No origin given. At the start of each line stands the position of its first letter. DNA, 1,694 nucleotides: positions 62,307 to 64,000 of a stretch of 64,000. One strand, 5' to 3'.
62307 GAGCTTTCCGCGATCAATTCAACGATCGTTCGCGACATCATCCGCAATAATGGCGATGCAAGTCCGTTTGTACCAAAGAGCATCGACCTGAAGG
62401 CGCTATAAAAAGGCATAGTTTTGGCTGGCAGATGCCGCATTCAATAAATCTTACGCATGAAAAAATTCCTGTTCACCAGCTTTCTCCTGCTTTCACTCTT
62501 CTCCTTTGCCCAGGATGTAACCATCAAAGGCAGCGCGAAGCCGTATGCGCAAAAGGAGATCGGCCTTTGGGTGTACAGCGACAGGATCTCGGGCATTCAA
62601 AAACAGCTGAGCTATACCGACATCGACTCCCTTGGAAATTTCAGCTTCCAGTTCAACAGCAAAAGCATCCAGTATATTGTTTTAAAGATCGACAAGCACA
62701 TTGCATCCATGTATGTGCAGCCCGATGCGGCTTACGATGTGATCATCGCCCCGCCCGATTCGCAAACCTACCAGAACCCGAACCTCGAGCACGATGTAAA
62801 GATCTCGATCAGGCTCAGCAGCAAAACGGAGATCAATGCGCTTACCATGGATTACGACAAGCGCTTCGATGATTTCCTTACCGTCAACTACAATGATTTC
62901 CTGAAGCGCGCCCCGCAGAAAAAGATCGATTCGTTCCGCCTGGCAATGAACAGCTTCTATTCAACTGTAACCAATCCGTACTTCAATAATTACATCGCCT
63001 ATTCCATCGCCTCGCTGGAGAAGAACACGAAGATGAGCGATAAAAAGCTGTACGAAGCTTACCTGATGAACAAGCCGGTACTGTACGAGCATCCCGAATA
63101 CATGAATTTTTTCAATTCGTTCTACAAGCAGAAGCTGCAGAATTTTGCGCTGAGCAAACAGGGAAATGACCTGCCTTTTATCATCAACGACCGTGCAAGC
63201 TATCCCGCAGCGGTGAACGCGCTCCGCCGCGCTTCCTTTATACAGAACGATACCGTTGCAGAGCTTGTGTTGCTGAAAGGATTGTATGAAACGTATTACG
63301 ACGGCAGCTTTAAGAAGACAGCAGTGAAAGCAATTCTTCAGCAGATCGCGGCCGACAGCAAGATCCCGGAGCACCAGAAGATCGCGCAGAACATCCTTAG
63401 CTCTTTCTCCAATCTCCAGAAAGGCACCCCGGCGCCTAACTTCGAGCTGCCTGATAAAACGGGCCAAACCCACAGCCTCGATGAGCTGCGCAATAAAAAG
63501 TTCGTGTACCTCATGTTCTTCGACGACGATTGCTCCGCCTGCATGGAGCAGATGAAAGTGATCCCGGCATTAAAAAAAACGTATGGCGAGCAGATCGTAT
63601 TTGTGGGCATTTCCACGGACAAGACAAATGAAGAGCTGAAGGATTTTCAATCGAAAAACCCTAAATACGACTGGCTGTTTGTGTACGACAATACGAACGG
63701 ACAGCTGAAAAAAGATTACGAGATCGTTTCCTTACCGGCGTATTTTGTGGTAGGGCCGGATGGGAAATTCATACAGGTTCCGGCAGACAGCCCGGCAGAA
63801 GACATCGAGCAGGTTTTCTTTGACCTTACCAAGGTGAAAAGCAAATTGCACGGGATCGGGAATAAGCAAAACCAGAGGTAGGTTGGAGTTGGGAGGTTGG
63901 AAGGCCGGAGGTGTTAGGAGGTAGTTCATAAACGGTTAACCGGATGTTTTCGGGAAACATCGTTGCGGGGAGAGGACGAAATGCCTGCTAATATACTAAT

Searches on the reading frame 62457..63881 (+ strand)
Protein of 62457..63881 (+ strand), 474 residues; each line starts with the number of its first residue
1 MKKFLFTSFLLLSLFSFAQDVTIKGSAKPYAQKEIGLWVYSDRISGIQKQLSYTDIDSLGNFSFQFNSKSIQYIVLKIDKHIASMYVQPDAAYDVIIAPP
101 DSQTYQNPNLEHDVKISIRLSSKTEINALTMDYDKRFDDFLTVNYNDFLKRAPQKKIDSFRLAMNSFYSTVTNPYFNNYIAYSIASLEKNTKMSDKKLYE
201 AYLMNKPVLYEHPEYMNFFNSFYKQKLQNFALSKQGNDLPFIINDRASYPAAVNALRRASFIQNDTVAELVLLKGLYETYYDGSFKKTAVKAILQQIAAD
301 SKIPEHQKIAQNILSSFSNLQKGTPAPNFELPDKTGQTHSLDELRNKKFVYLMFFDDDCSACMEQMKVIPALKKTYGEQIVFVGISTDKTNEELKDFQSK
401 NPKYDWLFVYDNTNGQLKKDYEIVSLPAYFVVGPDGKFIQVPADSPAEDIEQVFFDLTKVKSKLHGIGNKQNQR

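Call 75: search_protein_families(library=pfam, proteins=[window:62457-63881:+], max_evalue=0.00001)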
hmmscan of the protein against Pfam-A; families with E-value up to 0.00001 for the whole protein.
window:62457-63881:+ (474 aa): 4 families
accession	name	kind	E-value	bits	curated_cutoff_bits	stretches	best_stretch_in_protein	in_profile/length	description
PF00578.27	AhpC-TSA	-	1.4e-15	57.7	26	1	323-437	2-120/124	AhpC/TSA family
PF13905.12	Thioredoxin_8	-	2.6e-15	56.9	27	1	348-437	2-93/94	Thioredoxin-like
PF08534.16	Redoxin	-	1.6e-14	54.4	26.6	1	321-441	1-131/148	Redoxin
PF13098.12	Thioredoxin_2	-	8.6e-07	29.7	27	1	346-453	4-103/104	Thioredoxin-like domain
